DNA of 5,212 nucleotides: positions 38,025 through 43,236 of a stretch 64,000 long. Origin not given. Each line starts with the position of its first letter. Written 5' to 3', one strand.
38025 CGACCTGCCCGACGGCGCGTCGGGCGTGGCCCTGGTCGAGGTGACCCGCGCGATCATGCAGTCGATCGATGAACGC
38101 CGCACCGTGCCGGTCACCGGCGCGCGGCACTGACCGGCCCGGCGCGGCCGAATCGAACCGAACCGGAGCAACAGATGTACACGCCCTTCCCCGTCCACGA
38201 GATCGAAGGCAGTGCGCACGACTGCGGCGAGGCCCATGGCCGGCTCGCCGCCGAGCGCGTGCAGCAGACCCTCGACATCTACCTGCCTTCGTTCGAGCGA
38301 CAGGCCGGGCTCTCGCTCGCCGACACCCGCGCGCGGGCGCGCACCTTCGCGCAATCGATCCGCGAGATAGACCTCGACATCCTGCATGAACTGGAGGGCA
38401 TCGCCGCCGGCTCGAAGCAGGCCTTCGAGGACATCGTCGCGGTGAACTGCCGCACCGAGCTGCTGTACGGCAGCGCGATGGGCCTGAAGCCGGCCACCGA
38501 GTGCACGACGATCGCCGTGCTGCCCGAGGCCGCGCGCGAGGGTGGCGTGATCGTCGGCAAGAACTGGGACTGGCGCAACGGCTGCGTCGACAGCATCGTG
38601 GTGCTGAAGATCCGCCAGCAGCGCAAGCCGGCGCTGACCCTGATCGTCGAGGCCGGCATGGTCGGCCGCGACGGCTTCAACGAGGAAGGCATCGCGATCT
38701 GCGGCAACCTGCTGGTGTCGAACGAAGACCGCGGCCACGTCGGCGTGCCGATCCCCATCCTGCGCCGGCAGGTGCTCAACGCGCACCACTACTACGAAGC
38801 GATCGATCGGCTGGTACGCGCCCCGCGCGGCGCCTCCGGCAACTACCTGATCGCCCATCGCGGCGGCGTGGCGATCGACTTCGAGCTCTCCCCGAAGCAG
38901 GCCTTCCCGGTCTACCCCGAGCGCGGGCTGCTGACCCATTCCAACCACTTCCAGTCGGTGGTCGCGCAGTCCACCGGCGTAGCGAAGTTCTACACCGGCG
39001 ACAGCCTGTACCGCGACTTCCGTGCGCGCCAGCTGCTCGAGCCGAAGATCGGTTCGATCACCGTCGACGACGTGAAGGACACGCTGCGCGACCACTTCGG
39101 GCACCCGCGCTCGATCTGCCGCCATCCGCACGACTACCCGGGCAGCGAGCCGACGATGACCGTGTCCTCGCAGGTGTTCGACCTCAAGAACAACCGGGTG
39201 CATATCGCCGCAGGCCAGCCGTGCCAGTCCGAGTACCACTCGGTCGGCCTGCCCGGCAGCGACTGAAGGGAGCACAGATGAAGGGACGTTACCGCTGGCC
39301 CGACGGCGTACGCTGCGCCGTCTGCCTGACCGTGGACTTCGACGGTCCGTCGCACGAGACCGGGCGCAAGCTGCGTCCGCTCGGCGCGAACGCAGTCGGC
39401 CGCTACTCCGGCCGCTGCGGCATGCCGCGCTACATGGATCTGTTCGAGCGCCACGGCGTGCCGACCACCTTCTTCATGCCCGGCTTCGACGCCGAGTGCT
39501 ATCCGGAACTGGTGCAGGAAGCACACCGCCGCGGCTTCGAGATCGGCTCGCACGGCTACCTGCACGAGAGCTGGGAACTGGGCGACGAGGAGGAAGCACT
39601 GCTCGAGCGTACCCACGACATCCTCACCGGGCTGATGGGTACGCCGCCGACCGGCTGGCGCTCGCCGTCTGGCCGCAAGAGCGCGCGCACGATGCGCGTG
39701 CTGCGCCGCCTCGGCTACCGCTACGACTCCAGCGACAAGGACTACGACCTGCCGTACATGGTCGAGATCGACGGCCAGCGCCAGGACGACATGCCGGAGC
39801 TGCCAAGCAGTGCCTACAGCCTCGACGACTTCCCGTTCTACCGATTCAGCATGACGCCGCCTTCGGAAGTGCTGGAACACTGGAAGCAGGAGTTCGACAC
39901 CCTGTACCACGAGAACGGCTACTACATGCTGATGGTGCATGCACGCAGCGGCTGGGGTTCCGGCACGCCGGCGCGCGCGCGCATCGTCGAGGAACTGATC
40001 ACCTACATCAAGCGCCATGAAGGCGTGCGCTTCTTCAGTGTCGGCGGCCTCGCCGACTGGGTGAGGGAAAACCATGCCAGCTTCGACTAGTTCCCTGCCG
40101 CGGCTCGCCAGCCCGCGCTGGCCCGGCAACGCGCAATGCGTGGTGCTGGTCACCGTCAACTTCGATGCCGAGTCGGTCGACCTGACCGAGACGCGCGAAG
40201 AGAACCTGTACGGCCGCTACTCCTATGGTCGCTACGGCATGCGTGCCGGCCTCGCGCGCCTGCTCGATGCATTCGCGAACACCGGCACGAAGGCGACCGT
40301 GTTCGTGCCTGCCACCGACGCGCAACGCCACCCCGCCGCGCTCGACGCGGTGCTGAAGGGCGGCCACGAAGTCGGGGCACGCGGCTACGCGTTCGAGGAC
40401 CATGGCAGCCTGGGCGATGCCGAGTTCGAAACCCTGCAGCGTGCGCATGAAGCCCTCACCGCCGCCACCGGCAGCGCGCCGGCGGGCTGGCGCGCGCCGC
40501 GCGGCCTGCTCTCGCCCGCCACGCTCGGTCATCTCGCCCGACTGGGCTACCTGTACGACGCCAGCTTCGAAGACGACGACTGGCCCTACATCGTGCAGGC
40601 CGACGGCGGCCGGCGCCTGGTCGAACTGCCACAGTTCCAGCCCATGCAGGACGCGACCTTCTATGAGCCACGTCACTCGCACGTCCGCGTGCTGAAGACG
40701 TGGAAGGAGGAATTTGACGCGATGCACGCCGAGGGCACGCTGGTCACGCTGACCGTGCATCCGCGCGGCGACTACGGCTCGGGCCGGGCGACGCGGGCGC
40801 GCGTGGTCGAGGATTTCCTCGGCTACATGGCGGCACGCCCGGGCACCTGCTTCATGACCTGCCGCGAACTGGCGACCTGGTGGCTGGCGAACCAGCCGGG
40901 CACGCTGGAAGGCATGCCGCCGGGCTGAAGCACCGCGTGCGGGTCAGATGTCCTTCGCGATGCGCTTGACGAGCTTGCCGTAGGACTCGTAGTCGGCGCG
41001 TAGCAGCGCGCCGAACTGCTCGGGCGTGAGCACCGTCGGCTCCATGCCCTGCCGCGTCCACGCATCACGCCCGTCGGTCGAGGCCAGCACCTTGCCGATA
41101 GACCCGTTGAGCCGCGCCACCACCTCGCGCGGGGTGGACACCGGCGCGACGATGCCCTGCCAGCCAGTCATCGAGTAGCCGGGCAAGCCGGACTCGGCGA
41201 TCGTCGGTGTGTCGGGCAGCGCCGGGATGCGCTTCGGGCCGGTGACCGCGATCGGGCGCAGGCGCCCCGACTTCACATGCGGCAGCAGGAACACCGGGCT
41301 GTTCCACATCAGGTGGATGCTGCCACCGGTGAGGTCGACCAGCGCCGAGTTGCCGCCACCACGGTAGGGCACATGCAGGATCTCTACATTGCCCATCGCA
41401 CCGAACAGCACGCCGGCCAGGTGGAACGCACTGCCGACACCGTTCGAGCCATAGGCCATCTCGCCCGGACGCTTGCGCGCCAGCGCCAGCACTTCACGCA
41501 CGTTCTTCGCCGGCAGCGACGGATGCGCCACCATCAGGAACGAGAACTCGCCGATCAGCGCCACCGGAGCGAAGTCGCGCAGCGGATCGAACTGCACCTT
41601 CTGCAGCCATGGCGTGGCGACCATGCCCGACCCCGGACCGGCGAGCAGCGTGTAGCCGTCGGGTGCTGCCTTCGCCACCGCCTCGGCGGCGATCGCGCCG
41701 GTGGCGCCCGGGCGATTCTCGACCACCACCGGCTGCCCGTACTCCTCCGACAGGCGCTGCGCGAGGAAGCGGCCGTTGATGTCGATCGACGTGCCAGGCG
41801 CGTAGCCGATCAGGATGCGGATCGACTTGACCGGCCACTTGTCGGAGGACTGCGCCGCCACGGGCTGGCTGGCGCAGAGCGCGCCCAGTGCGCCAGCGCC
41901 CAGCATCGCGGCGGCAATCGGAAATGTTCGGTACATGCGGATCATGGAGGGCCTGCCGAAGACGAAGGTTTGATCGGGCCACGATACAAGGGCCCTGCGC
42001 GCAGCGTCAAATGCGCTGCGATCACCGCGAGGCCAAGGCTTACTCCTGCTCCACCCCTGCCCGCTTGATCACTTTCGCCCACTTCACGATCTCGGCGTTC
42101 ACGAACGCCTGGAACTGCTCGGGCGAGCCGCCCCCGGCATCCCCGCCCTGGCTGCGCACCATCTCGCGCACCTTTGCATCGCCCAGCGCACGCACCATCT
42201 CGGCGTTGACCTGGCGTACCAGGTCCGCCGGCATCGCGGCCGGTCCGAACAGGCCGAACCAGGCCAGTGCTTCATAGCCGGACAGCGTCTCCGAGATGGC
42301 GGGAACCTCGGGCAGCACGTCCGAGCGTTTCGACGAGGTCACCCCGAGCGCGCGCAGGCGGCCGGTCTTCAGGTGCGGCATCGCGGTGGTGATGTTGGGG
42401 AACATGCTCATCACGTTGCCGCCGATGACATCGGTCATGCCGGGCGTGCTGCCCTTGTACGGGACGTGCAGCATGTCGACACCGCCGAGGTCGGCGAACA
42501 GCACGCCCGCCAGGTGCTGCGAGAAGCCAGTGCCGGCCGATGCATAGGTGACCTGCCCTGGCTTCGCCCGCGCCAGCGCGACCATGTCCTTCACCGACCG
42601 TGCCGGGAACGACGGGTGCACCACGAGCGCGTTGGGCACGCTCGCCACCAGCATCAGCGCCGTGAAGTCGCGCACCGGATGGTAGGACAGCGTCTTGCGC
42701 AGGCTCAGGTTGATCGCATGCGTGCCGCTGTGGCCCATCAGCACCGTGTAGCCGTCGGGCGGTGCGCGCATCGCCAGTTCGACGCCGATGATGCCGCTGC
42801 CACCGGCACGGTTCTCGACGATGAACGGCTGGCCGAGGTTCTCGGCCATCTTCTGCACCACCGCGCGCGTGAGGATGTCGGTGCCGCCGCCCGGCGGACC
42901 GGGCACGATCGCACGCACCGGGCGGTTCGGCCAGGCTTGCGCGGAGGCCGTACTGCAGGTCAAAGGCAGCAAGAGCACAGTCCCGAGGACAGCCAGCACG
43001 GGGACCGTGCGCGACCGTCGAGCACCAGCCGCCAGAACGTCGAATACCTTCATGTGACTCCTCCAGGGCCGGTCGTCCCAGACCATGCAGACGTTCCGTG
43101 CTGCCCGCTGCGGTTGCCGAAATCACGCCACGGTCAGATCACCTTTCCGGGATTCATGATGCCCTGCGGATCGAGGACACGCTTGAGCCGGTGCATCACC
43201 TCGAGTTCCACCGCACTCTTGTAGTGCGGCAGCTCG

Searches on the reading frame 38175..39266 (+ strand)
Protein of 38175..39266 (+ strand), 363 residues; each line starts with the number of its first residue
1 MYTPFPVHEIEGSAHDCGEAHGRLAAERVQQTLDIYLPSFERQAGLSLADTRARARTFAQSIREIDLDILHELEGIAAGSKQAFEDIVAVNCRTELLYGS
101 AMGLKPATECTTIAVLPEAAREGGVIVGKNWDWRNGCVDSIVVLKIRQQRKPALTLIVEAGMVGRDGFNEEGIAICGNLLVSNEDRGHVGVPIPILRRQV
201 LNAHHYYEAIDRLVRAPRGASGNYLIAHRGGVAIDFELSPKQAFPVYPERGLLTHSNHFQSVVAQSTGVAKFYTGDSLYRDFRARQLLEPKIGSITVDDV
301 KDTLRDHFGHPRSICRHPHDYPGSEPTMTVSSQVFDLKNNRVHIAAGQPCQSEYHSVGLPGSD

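Call 8: search_protein_families(library=pfam, proteins=[window:38175-39266:+])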
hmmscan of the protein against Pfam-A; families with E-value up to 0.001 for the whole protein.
window:38175-39266:+ (363 aa): 1 family
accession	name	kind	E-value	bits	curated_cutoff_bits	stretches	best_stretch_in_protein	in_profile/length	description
PF03417.21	AAT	-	2.6e-24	86.6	23.2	1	121-349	3-223/225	Acyl-coenzyme A:6-aminopenicillanic acid acyl-transferase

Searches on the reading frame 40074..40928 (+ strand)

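Call 8: search_protein_families(library=pfam, proteins=[window:40074-40928:+])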
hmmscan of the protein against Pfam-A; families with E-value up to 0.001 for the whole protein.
window:40074-40928:+ (284 aa): 1 family
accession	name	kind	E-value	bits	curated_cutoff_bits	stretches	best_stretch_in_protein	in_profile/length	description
PF01522.26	Polysacc_deac_1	-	2e-13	50.8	23.1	1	57-159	18-121/124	Polysaccharide deacetylase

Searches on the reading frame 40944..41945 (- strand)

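Call 8: search_protein_families(library=pfam, proteins=[window:40944-41945:-])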
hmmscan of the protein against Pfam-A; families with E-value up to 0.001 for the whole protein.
window:40944-41945:- (333 aa): 1 family
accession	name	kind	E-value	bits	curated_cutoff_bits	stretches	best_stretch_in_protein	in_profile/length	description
PF03401.19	TctC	-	8.5e-60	203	27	1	59-329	3-272/274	Tripartite tricarboxylate transporter family receptor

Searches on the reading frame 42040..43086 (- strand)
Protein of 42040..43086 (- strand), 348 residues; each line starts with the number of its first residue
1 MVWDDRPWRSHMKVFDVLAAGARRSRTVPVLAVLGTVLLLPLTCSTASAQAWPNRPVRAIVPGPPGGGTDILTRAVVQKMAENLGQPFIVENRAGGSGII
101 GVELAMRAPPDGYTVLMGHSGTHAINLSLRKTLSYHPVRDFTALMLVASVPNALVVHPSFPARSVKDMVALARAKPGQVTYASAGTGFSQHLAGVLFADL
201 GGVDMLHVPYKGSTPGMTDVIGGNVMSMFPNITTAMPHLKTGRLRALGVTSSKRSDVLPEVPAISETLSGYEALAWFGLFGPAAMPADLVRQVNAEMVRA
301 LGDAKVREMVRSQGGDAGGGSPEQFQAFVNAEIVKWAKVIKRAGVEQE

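Call 8: search_protein_families(library=pfam, proteins=[window:42040-43086:-])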
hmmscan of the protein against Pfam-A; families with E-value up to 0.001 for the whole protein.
window:42040-43086:- (348 aa): 1 family
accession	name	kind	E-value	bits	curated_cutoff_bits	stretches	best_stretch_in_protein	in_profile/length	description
PF03401.19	TctC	-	2.3e-63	214.7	27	1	73-344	2-273/274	Tripartite tricarboxylate transporter family receptor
